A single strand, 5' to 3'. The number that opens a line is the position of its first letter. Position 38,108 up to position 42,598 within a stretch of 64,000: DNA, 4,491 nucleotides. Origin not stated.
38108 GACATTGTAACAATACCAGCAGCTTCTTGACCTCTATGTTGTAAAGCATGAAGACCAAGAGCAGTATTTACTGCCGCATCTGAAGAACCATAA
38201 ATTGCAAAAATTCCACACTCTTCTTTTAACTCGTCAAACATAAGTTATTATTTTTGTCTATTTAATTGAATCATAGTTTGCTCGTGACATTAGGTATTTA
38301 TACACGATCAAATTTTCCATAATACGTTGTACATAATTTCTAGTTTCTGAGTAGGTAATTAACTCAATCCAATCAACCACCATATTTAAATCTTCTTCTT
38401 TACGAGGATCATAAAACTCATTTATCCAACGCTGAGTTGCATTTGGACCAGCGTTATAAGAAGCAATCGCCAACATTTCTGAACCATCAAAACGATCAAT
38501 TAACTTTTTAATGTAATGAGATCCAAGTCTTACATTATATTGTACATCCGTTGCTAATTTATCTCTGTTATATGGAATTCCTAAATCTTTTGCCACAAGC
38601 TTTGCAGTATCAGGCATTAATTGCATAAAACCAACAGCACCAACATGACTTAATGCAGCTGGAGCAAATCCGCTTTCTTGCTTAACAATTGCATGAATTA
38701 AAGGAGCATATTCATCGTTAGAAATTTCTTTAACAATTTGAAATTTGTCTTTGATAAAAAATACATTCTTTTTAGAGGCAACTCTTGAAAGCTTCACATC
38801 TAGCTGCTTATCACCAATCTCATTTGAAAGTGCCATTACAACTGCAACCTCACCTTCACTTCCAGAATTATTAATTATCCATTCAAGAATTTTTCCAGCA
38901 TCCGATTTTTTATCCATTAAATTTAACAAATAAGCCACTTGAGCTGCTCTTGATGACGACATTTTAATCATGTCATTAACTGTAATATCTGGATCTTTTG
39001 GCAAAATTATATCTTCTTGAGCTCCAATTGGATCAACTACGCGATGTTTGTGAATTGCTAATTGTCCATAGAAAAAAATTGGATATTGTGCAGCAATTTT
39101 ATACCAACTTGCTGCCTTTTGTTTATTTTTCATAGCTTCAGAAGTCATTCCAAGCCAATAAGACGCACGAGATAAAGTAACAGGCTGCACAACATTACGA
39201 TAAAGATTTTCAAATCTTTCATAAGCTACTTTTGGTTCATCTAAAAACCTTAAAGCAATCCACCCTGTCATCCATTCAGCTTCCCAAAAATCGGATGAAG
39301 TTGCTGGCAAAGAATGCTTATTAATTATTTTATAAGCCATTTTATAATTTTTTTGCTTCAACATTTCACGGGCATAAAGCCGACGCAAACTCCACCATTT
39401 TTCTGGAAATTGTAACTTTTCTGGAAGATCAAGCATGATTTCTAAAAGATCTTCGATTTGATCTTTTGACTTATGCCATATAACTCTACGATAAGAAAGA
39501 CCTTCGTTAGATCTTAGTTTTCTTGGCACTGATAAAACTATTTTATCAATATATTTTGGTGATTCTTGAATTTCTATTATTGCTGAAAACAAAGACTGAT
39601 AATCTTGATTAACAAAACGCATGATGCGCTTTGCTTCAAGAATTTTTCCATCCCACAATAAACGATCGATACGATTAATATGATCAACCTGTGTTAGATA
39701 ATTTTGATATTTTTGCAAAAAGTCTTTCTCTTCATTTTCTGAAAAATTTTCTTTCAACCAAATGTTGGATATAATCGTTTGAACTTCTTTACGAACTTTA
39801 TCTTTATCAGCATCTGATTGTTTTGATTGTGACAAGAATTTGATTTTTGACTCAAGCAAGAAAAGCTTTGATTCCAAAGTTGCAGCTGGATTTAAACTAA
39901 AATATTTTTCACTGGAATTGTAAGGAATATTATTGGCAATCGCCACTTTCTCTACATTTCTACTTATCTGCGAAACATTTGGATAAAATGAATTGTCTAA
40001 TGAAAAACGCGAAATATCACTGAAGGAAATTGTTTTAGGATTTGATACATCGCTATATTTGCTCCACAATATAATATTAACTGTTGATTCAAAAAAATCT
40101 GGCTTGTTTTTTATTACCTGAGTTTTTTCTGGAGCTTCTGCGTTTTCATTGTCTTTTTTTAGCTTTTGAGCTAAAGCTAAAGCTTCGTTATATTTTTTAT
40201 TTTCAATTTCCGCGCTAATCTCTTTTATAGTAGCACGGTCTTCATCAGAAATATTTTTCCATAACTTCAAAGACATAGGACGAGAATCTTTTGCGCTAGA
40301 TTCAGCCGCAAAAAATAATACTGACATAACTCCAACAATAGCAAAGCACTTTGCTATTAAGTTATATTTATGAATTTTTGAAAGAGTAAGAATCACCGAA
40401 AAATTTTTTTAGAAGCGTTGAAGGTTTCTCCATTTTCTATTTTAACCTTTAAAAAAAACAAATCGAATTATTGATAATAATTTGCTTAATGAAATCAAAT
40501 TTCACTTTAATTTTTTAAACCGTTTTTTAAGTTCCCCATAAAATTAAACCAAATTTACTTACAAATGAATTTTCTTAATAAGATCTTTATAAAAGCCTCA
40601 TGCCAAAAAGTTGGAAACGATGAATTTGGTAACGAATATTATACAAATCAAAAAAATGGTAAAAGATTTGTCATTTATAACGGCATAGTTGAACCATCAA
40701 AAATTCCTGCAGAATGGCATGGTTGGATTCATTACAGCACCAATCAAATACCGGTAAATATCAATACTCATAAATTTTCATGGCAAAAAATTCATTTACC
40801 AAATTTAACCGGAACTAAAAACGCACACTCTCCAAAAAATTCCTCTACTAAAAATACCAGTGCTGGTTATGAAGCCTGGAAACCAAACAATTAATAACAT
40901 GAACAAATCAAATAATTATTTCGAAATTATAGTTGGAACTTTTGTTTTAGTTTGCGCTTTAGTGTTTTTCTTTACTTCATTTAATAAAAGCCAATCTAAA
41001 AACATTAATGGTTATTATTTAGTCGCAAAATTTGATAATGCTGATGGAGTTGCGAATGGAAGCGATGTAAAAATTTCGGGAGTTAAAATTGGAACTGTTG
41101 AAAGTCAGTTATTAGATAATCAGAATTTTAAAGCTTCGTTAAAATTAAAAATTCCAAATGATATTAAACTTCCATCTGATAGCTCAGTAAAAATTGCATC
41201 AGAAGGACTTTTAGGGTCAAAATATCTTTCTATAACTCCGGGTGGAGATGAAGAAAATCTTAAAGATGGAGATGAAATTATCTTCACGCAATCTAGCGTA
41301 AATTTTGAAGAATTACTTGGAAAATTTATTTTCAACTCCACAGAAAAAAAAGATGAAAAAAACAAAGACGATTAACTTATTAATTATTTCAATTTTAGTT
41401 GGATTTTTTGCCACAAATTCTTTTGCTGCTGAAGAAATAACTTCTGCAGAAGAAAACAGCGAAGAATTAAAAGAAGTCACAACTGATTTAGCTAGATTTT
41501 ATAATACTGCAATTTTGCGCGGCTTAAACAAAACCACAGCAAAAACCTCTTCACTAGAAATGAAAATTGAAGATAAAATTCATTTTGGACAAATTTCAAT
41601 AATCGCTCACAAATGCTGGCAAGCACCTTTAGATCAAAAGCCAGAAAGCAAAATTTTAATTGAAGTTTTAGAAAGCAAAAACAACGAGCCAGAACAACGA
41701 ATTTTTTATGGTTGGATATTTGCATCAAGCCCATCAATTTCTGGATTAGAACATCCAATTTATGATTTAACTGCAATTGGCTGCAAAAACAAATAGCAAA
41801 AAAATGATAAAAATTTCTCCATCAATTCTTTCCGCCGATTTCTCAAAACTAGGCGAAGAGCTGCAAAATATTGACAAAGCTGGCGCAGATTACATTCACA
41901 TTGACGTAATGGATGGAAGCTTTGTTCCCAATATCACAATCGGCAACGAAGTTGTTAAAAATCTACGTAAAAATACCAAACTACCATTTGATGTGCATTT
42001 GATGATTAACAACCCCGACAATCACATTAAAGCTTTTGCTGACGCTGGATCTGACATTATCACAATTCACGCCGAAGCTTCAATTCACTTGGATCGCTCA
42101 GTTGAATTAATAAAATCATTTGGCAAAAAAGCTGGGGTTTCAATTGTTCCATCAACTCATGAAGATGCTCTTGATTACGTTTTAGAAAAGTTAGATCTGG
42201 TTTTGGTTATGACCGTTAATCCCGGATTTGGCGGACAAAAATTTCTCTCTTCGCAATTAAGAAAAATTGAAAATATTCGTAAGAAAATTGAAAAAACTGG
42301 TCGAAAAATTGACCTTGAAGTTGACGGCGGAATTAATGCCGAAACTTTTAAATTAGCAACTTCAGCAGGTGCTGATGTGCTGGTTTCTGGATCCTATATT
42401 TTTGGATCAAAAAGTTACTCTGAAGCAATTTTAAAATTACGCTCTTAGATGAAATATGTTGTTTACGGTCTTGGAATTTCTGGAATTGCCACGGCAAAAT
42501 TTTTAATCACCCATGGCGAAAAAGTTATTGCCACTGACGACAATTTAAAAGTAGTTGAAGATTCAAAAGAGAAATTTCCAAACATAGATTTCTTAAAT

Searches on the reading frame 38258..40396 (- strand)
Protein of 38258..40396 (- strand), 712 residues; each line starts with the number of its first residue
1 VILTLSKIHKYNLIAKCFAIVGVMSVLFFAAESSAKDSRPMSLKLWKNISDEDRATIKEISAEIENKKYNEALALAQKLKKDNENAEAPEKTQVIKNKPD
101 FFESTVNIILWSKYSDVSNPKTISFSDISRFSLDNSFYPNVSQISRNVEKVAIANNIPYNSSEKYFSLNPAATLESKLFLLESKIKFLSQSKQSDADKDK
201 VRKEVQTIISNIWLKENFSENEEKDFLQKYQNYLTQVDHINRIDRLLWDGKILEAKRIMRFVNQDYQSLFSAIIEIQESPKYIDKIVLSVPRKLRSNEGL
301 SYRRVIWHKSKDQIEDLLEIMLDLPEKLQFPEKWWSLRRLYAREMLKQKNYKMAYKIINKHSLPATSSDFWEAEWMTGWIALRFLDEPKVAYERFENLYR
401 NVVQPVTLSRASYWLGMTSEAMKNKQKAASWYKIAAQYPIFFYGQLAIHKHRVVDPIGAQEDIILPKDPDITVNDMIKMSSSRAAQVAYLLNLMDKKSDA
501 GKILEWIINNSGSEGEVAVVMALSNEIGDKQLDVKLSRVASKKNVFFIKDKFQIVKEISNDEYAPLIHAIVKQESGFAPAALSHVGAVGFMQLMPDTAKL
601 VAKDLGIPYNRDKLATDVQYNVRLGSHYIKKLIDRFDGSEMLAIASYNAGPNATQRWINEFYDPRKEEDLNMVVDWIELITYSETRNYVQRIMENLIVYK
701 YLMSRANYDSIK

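Call 7: search_protein_families(library=ncbifam, proteins=[window:38258-40396:-])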
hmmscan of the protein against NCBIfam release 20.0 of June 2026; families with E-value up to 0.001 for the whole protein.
window:38258-40396:- (712 aa): 5 families
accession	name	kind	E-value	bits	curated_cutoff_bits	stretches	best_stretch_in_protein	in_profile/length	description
NF047373.1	BB0259_flg_lyt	exception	6.5e-40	137.6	234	1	564-709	563-698/705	flagellar assembly lytic transglycosylase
NF008631.0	PRK11619.1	equivalog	4.6e-29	101.3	536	1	556-706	490-631/644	murein transglycosylase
NF008112.0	PRK10859.1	equivalog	1.7e-06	26.8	354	1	566-650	305-386/483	membrane-bound lytic murein transglycosylase MltF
NF008050.0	PRK10783.1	equivalog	2.5e-06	26.1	508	1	573-693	127-238/457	murein transglycosylase D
NF008670.0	PRK11671.1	equivalog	3.8e-05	23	375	1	565-632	208-277/359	membrane-bound lytic murein transglycosylase MltC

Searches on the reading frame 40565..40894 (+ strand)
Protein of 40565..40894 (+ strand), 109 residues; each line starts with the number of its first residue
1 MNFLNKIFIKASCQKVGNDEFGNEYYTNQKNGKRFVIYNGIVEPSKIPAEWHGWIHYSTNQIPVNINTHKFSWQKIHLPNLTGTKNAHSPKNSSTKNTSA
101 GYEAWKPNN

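Call 7: search_protein_families(library=ncbifam, proteins=[window:40565-40894:+])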
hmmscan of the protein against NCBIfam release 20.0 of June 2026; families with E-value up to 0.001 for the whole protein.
window:40565-40894:+ (109 aa): 2 families
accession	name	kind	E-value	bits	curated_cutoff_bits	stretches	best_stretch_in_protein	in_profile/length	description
NF006040.0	PRK08183.1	equivalog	6.2e-31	107.4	135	1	5-108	19-133/134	NADH:ubiquinone oxidoreductase subunit NDUFA12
NF005151.0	PRK06630.1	equivalog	2.4e-18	66.5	144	1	1-107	1-99/99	hypothetical protein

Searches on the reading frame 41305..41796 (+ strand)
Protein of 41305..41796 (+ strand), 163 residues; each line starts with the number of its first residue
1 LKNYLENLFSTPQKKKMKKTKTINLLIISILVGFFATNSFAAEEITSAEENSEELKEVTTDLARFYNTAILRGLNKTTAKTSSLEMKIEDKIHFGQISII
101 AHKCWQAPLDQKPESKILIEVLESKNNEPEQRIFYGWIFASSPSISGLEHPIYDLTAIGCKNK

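Call 7: search_protein_families(library=ncbifam, proteins=[window:41305-41796:+])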
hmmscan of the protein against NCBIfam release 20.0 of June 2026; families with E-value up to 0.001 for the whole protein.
window:41305-41796:+ (163 aa): 0 families

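Call 44: search_protein_families(library=pfam, proteins=[window:41305-41796:+], max_evalue=0.001)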
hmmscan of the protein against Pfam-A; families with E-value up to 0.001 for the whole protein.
window:41305-41796:+ (163 aa): 1 family
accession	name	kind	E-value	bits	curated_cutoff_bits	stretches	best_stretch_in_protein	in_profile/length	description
PF09923.14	DUF2155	-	3.7e-22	78.7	27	1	69-160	1-89/89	Uncharacterized protein conserved in bacteria (DUF2155)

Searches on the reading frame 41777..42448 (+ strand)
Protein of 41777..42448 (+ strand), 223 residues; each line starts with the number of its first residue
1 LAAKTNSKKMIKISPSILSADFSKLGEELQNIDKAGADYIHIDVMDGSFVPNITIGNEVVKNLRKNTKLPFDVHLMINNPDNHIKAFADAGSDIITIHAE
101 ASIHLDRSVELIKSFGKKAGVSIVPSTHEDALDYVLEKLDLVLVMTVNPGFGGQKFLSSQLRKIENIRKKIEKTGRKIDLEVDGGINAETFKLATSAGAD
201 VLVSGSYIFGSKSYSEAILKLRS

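Call 7: search_protein_families(library=ncbifam, proteins=[window:41777-42448:+])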
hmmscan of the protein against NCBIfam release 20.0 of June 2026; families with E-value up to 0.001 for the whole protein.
window:41777-42448:+ (223 aa): 13 families
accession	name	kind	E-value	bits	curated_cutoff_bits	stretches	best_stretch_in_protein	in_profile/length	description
TIGR01163.1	rpe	equivalog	3.9e-87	291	212.6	1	12-222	1-211/211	ribulose-phosphate 3-epimerase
NF004076.0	PRK05581.1-4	subfamily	3.6e-76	255.3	165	1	8-217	2-211/221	ribulose-phosphate 3-epimerase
NF007266.0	PRK09722.1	equivalog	6.7e-56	189.3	271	1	11-206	3-198/230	D-allulose 6-phosphate 3-epimerase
NF005944.0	PRK08005.1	equivalog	2.1e-33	115.4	376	1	13-217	3-203/210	ribulose-phosphate 3 epimerase family protein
NF005986.0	PRK08091.1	equivalog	3.2e-29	102.5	264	1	9-217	11-219/229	ribulose-phosphate 3-epimerase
NF010658.0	PRK14057.1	equivalog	1.9e-19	70.2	530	1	13-216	22-232/254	epimerase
TIGR03128.2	RuMP_HxlA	equivalog_domain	3.1e-09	36.8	200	1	56-221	38-201/205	3-hexulose-6-phosphate synthase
NF041755.1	RuMP_HxlAB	equivalog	3e-07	29.8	500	1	58-221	45-206/391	bifunctional 3-hexulose-6-phosphate synthase/6-phospho-3-hexuloisomerase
NF005442.0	PRK07028.1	equivalog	1.5e-06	27.1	593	1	82-222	72-207/430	bifunctional hexulose-6-phosphate synthase/ribonuclease regulator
NF009833.0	PRK13307.1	equivalog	1.4e-05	24.2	274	1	56-218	213-372/392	bifunctional 5,6,7,8-tetrahydromethanopterin hydro-lyase/3-hexulose-6-phosphate synthase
TIGR01768.1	GGGP-family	subfamily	3.4e-05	23.5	113.25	0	79-147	15-80/224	geranylgeranylglyceryl phosphate synthase family protein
NF008985.0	PRK12331.1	equivalog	0.00078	18.3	718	0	30-95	161-226/465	oxaloacetate decarboxylase subunit alpha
NF003198.0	PRK04169.1-2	subfamily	0.00084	18.5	247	0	177-215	197-236/249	geranylgeranylglyceryl/heptaprenylglyceryl phosphate synthase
